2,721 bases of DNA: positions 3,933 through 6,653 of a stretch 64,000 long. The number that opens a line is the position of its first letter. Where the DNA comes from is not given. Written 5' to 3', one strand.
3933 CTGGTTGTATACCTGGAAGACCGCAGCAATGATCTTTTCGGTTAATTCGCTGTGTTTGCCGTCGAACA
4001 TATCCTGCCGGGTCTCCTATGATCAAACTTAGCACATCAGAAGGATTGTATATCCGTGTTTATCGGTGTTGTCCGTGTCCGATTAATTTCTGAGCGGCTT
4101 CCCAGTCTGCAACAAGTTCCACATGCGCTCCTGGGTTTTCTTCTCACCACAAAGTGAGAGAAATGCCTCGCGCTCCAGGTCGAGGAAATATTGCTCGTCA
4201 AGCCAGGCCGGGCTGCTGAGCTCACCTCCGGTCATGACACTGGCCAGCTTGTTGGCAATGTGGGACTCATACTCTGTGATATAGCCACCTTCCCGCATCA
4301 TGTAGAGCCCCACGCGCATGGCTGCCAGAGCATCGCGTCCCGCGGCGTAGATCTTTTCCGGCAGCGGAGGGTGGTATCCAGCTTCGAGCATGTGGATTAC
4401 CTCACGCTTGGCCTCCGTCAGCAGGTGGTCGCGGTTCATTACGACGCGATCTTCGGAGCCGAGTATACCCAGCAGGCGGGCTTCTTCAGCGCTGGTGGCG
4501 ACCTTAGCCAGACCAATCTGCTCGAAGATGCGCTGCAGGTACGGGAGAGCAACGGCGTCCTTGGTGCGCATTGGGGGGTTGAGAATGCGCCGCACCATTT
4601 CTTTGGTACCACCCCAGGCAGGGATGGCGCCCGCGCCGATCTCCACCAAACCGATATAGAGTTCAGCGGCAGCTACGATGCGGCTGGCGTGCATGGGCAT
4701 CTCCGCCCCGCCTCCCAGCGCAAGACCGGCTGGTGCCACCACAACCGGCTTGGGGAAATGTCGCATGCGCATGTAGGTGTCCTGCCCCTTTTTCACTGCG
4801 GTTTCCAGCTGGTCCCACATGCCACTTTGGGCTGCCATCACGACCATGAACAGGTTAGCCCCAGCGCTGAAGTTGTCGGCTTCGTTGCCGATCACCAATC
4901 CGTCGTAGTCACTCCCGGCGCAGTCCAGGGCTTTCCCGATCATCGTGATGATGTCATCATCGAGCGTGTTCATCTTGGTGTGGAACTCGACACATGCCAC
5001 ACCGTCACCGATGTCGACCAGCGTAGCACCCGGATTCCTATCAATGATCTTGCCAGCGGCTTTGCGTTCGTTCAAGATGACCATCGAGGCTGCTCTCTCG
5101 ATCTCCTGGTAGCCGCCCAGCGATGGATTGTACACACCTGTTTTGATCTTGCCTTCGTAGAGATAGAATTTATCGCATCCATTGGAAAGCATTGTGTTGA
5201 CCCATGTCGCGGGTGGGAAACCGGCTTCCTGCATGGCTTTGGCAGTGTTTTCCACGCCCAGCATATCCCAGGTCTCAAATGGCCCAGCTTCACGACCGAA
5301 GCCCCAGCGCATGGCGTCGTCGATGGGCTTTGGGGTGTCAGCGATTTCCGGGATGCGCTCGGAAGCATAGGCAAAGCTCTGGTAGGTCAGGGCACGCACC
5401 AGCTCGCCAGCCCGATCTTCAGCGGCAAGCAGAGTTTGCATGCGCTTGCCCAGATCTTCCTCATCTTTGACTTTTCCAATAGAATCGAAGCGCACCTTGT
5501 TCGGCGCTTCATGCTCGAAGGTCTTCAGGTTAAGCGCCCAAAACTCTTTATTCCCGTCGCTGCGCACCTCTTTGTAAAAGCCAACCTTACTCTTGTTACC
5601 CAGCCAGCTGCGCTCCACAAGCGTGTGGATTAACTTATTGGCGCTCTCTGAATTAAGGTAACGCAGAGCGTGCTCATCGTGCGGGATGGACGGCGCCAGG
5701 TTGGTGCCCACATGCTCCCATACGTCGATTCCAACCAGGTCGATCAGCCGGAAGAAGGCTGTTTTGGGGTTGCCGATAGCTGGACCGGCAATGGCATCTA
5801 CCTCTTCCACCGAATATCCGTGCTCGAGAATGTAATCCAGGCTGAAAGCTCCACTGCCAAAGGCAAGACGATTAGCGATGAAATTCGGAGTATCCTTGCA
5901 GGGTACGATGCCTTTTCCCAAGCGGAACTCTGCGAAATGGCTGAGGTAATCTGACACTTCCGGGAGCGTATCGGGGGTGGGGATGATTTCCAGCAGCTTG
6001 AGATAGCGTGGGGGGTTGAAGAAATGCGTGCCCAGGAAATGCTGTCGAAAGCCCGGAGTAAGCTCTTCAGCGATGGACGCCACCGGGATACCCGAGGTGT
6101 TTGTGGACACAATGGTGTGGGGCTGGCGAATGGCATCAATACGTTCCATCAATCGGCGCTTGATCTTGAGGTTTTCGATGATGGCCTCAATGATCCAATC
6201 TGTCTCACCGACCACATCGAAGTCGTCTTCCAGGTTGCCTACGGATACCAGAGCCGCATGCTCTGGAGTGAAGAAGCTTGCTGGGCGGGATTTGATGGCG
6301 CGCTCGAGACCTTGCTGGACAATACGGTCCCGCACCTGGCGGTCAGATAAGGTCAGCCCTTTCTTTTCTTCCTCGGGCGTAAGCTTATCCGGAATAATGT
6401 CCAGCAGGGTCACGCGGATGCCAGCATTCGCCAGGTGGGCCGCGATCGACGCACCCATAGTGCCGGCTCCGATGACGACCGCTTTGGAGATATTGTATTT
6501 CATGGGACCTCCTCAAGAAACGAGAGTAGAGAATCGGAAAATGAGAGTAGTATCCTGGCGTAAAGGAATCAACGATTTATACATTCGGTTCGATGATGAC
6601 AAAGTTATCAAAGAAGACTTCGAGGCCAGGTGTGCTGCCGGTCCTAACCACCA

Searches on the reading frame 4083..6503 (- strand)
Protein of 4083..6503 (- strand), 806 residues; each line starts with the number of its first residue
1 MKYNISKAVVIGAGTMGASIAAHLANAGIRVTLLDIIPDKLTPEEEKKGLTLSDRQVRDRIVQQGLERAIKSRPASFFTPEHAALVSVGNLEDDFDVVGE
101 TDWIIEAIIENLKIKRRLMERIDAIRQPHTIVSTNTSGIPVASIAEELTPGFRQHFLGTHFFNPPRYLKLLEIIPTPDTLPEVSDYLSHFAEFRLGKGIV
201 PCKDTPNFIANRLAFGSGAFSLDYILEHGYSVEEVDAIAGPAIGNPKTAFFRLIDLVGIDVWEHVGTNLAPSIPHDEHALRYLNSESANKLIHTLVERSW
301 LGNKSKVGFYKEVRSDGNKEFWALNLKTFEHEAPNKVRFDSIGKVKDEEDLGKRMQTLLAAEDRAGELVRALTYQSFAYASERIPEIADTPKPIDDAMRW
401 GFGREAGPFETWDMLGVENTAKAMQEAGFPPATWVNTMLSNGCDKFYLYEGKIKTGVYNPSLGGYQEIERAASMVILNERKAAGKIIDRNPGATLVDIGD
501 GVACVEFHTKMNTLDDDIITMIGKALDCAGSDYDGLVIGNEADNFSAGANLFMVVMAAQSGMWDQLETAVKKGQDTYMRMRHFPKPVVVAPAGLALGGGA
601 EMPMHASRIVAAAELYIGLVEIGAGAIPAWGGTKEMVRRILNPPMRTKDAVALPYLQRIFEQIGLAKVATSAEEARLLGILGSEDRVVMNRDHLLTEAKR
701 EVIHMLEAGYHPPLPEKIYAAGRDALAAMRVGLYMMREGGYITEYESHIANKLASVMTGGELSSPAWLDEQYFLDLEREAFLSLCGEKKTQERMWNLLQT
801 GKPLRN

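Call 5: search_protein_families(library=pfam, proteins=[window:4083-6503:-])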
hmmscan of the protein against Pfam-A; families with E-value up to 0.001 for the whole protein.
window:4083-6503:- (806 aa): 9 families
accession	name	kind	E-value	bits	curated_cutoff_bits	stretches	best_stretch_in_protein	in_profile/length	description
PF02737.24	3HCDH_N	-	1.2e-41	143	22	1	8-205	2-180/180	3-hydroxyacyl-CoA dehydrogenase, NAD binding domain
PF00725.27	3HCDH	-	3.2e-16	60.1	22.1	1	208-311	2-96/97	3-hydroxyacyl-CoA dehydrogenase, C-terminal domain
PF00378.25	ECH_1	-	3.2e-14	53.3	27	1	499-640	3-144/251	Enoyl-CoA hydratase/isomerase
PF16113.10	ECH_2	-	8.3e-10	39.1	27.2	1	509-633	10-136/335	Enoyl-CoA hydratase/isomerase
PF01266.30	DAO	-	1.5e-05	25.2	27.9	1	8-35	2-29/353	FAD dependent oxidoreductase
PF02558.23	ApbA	-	0.00013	22.1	22.2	1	9-64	2-54/150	Ketopantoate reductase PanE/ApbA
PF00070.33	Pyr_redox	-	0.00021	22.2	22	0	7-39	1-33/82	Pyridine nucleotide-disulphide oxidoreductase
PF01494.25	FAD_binding_3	-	0.00028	20.7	22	1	8-75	4-67/349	FAD binding domain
PF03446.21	NAD_binding_2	-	0.00055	20.4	21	0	10-43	4-37/161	NAD binding domain of 6-phosphogluconate dehydrogenase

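Call 17: find_homologous_proteins(query=window:4086-6503:-)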
Query window:4086-6503:- (806 aa): 8000 proteins with E <= 0.001 among 8000 candidates; the best 120 are listed.
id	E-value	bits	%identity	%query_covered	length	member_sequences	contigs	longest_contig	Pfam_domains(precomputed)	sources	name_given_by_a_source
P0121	0.0e+0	1844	100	100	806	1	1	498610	PF01266.31,PF00378.26,PF00725.28,PF16113.11,PF02737.25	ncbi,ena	-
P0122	0.0e+0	1593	85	100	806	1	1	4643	PF00378.26,PF00725.28,PF16113.11,PF02737.25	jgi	jgi:3-hydroxyacyl-CoA dehydrogenase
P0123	0.0e+0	1536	82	100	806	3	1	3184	PF00378.26,PF02558.23,PF00725.28,PF16113.11,PF02737.25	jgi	jgi:3-hydroxyacyl-CoA dehydrogenase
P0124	0.0e+0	1514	81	100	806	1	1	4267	PF00378.26,PF00725.28,PF16113.11,PF02737.25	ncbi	-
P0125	0.0e+0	1507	80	100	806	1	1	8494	PF00378.26,PF00725.28,PF16113.11,PF02737.25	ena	-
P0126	0.0e+0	1507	80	100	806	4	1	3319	PF00378.26,PF00725.28,PF16113.11,PF02737.25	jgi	-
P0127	0.0e+0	1506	81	100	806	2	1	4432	PF00378.26,PF00725.28,PF16113.11,PF02737.25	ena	-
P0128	0.0e+0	1504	80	100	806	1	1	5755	PF00378.26,PF00725.28,PF16113.11,PF02737.25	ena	-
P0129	0.0e+0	1502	81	98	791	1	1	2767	PF00378.26,PF00725.28,PF16113.11,PF02737.25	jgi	jgi:3-hydroxyacyl-CoA dehydrogenase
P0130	0.0e+0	1498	80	100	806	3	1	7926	PF00378.26,PF00725.28,PF16113.11,PF02737.25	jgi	jgi:3-hydroxyacyl-CoA dehydrogenase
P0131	0.0e+0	1494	80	100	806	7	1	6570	PF00378.26,PF00725.28,PF16113.11,PF02737.25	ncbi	-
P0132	0.0e+0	1490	79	100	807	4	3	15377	PF00378.26,PF00725.28,PF16113.11,PF02737.25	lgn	-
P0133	0.0e+0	1487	79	100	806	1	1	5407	PF00378.26,PF00725.28,PF16113.11,PF02737.25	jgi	-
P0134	0.0e+0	1452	78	100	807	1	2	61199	PF01266.31,PF00378.26,PF00725.28,PF16113.11,PF02737.25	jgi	-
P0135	0.0e+0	1446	77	100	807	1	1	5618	PF00378.26,PF00725.28,PF16113.11,PF02737.25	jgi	jgi:3-hydroxyacyl-CoA dehydrogenase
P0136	0.0e+0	1446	78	100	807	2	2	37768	PF00378.26,PF00725.28,PF16113.11,PF02737.25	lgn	-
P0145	0.0e+0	1394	75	100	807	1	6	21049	PF00378.26,PF00725.28,PF16113.11,PF02737.25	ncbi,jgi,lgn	-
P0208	0.0e+0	1356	73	100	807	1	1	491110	PF00378.26,PF00725.28,PF16113.11,PF02737.25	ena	-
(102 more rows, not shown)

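Call 18: find_encoding_contigs(protein=P0122, flank=3000, max_places=2)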
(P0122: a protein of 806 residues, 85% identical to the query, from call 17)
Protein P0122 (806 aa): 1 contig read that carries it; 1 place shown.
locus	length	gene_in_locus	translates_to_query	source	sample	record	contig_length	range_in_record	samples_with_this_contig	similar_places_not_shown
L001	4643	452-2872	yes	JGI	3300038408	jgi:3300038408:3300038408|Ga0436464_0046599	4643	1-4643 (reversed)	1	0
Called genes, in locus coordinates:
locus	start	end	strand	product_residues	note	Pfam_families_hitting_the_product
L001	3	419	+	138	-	?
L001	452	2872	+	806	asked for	PF02737:3HCDH_N, PF00725:3HCDH, PF00378:ECH_1, PF16113:ECH_2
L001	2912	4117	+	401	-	PF00108:Thiolase_N, PF00109:ketoacyl-synt (weak), PF02803:Thiolase_C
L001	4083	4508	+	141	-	PF02036:SCP2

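Call 19: find_encoding_contigs(protein=P0124, flank=3000, max_places=2)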
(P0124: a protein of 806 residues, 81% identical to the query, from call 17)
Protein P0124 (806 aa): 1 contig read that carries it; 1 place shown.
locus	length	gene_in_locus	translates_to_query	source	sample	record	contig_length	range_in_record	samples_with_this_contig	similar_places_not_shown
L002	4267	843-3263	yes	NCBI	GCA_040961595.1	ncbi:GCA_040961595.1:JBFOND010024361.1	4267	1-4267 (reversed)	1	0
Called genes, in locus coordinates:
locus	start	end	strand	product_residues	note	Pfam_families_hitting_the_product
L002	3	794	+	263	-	?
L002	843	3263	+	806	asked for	PF02737:3HCDH_N, PF00725:3HCDH, PF00378:ECH_1, PF16113:ECH_2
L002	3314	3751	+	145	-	PF13366:PDDEXK_3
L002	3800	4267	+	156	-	?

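Call 20: find_encoding_contigs(protein=P0145, flank=3000, max_places=2)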
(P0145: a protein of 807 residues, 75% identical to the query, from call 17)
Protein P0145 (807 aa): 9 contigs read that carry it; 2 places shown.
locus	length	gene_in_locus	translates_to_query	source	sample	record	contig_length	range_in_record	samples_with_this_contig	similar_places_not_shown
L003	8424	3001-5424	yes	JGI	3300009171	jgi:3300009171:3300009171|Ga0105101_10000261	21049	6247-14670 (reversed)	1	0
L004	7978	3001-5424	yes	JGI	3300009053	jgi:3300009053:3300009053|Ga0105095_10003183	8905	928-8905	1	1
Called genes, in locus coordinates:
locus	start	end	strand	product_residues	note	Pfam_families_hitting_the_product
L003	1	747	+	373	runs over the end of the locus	PF01738:DLH, PF20434:BD-FAE (faint), PF00561:Abhydrolase_1, PF12146:Hydrolase_4 (weak), PF12697:Abhydrolase_6 (weak), PF00326:Peptidase_S9, PF07859:Abhydrolase_3 (weak)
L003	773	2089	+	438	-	PF01595:CNNM, PF00571:CBS (faint), PF03471:CorC_HlyC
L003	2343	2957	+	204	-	-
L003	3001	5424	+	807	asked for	PF02737:3HCDH_N, PF00725:3HCDH, PF00378:ECH_1, PF16113:ECH_2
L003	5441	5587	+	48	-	-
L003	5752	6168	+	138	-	PF13366:PDDEXK_3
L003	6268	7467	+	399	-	PF00108:Thiolase_N, PF00109:ketoacyl-synt (faint), PF02803:Thiolase_C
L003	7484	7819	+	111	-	PF14864:Alkyl_sulf_C (weak), PF02036:SCP2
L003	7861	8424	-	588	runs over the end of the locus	PF00587:tRNA-synt_2b, PF04073:tRNA_edit, PF03129:HGTP_anticodon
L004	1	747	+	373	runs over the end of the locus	PF01738:DLH, PF20434:BD-FAE (faint), PF00561:Abhydrolase_1, PF12146:Hydrolase_4 (weak), PF12697:Abhydrolase_6 (weak), PF00326:Peptidase_S9, PF07859:Abhydrolase_3 (weak)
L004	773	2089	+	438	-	PF01595:CNNM, PF00571:CBS (faint), PF03471:CorC_HlyC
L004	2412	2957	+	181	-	-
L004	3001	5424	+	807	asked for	PF02737:3HCDH_N, PF00725:3HCDH, PF00378:ECH_1, PF16113:ECH_2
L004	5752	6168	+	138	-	PF13366:PDDEXK_3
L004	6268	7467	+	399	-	PF00108:Thiolase_N, PF00109:ketoacyl-synt (faint), PF02803:Thiolase_C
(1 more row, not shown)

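Call 21: find_encoding_contigs(protein=P0208, flank=3000, max_places=2)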
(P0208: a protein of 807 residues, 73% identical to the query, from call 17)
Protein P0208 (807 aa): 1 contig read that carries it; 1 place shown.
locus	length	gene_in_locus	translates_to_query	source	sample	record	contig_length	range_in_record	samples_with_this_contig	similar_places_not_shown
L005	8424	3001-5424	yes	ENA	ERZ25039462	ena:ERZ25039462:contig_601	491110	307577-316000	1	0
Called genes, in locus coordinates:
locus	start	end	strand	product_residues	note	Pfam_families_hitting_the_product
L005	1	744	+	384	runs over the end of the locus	PF01738:DLH, PF20434:BD-FAE (faint), PF00561:Abhydrolase_1, PF12146:Hydrolase_4, PF12697:Abhydrolase_6, PF00326:Peptidase_S9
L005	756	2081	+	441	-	PF01595:CNNM, PF00571:CBS, PF03471:CorC_HlyC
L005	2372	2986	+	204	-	-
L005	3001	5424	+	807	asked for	PF02737:3HCDH_N, PF00725:3HCDH, PF00378:ECH_1, PF16113:ECH_2 (weak)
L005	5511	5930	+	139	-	PF13366:PDDEXK_3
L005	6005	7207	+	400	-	PF00108:Thiolase_N, PF02803:Thiolase_C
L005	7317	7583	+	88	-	-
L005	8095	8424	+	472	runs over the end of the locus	PF01547:SBP_bac_1, PF13416:SBP_bac_8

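Call 38: find_encoding_contigs(protein=P0125, flank=2500, max_places=2)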
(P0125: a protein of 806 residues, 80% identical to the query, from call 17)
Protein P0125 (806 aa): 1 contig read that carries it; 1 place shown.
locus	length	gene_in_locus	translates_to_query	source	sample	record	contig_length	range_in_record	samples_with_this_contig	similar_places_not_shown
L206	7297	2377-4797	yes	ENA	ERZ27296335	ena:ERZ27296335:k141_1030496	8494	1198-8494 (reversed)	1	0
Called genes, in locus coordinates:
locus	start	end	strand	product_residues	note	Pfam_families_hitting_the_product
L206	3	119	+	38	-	?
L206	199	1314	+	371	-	PF01738:DLH, PF12146:Hydrolase_4, PF20434:BD-FAE (faint), PF00561:Abhydrolase_1, PF12697:Abhydrolase_6, PF00326:Peptidase_S9, PF07859:Abhydrolase_3 (weak)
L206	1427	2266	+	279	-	-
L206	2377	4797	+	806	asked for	PF02737:3HCDH_N, PF00725:3HCDH, PF00378:ECH_1, PF16113:ECH_2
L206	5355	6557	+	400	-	PF00108:Thiolase_N, PF02803:Thiolase_C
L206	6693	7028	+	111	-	PF02036:SCP2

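Call 39: find_encoding_contigs(protein=P0132, flank=2500, max_places=2)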
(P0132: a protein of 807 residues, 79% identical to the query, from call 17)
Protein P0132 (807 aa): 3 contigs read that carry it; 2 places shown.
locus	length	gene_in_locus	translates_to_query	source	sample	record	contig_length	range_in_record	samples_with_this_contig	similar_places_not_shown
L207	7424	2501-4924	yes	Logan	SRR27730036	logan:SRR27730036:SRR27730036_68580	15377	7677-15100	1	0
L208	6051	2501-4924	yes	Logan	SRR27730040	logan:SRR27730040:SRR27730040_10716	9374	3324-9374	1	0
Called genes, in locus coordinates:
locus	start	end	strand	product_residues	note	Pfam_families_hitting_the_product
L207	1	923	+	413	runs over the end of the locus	PF02771:Acyl-CoA_dh_N (weak), PF02770:Acyl-CoA_dh_M, PF00441:Acyl-CoA_dh_1, PF08028:Acyl-CoA_dh_2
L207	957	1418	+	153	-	PF14539:DUF4442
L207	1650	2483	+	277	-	-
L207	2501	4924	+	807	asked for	PF02737:3HCDH_N, PF00725:3HCDH, PF00378:ECH_1, PF16113:ECH_2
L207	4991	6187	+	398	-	PF00108:Thiolase_N, PF00109:ketoacyl-synt (weak), PF02803:Thiolase_C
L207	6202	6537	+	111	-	PF14864:Alkyl_sulf_C (weak), PF02036:SCP2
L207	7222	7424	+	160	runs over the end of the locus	?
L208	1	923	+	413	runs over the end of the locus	PF02771:Acyl-CoA_dh_N (weak), PF02770:Acyl-CoA_dh_M, PF00441:Acyl-CoA_dh_1, PF08028:Acyl-CoA_dh_2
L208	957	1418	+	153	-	PF14539:DUF4442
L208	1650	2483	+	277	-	-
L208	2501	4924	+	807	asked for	PF02737:3HCDH_N, PF00725:3HCDH, PF00378:ECH_1, PF16113:ECH_2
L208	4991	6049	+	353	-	?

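Call 40: find_encoding_contigs(protein=P0134, flank=2500, max_places=2)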
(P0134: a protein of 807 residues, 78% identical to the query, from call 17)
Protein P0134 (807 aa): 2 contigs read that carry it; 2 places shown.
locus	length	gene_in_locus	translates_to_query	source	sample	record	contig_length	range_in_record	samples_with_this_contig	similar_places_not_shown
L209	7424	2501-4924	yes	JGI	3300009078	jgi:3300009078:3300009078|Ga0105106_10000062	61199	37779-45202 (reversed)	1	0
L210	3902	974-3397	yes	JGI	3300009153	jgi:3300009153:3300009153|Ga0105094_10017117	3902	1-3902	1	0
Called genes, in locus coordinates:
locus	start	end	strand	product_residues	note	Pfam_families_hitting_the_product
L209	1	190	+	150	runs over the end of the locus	PF14539:DUF4442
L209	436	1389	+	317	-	PF01738:DLH, PF00561:Abhydrolase_1, PF12146:Hydrolase_4 (weak), PF12697:Abhydrolase_6 (weak), PF20434:BD-FAE (faint), PF00326:Peptidase_S9, PF07859:Abhydrolase_3 (weak)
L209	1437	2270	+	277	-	-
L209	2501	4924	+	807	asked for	PF01266:DAO (faint), PF02737:3HCDH_N, PF00725:3HCDH, PF00378:ECH_1, PF16113:ECH_2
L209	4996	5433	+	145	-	PF05635:23S_rRNA_IVP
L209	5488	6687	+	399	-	PF00108:Thiolase_N, PF00109:ketoacyl-synt (weak), PF02803:Thiolase_C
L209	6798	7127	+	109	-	PF02036:SCP2, PF14864:Alkyl_sulf_C (weak)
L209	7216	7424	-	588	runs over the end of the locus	PF00587:tRNA-synt_2b, PF04073:tRNA_edit, PF03129:HGTP_anticodon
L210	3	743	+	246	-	?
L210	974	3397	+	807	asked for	PF01266:DAO (faint), PF02737:3HCDH_N, PF00725:3HCDH, PF00378:ECH_1, PF16113:ECH_2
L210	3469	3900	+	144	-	?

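Call 41: find_encoding_contigs(protein=P0136, flank=2500, max_places=2)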
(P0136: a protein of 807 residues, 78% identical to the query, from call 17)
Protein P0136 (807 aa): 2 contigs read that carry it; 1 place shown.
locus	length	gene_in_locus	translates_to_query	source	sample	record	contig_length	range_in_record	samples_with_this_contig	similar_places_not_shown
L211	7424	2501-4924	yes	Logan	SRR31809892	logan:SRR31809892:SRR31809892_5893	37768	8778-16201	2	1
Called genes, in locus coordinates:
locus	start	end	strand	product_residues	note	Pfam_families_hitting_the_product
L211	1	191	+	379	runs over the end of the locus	PF20434:BD-FAE (faint), PF00561:Abhydrolase_1, PF01738:DLH (weak), PF12146:Hydrolase_4, PF12697:Abhydrolase_6 (weak), PF00326:Peptidase_S9, PF07859:Abhydrolase_3 (weak)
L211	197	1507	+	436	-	PF01595:CNNM, PF00571:CBS (faint), PF03471:CorC_HlyC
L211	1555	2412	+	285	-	-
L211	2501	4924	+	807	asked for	PF02737:3HCDH_N, PF00725:3HCDH, PF00378:ECH_1, PF16113:ECH_2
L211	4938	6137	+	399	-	PF00108:Thiolase_N, PF00109:ketoacyl-synt (weak), PF02803:Thiolase_C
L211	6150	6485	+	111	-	PF02036:SCP2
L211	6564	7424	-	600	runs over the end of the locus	PF00587:tRNA-synt_2b, PF04073:tRNA_edit, PF03129:HGTP_anticodon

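Call 57: search_dna_similar(query=L209:4996-5430:+, collection=plasmids, mode=protein, max_rows=30)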
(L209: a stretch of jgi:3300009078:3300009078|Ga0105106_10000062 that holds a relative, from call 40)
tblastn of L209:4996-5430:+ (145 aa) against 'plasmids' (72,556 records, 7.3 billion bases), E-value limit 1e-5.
No match.

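Call 67: find_related_loci(query=L209:4996-5430:+, collection=viral_contigs, flank=1500)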
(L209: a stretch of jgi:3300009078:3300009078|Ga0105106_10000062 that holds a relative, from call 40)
Query L209:4996-5430:+ (145 aa) in viral_contigs; peptide patterns used: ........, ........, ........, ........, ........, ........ (x = any residue, [..] = any of these).
6 stretches matched a pattern, but none encodes a relative of the query by tblastn (E <= 1e-3).

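Call 80: search_protein_families(library=pfam, proteins=[L209:4996-5433:+], max_evalue=0.00001)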
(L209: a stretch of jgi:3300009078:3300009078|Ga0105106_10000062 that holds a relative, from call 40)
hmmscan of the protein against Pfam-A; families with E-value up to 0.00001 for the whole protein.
L209:4996-5433:+ (145 aa): 1 family
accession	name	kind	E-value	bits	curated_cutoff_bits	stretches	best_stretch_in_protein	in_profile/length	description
PF05635.17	23S_rRNA_IVP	-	1.9e-10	41.4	33.8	1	28-106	5-81/106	23S rRNA-intervening sequence protein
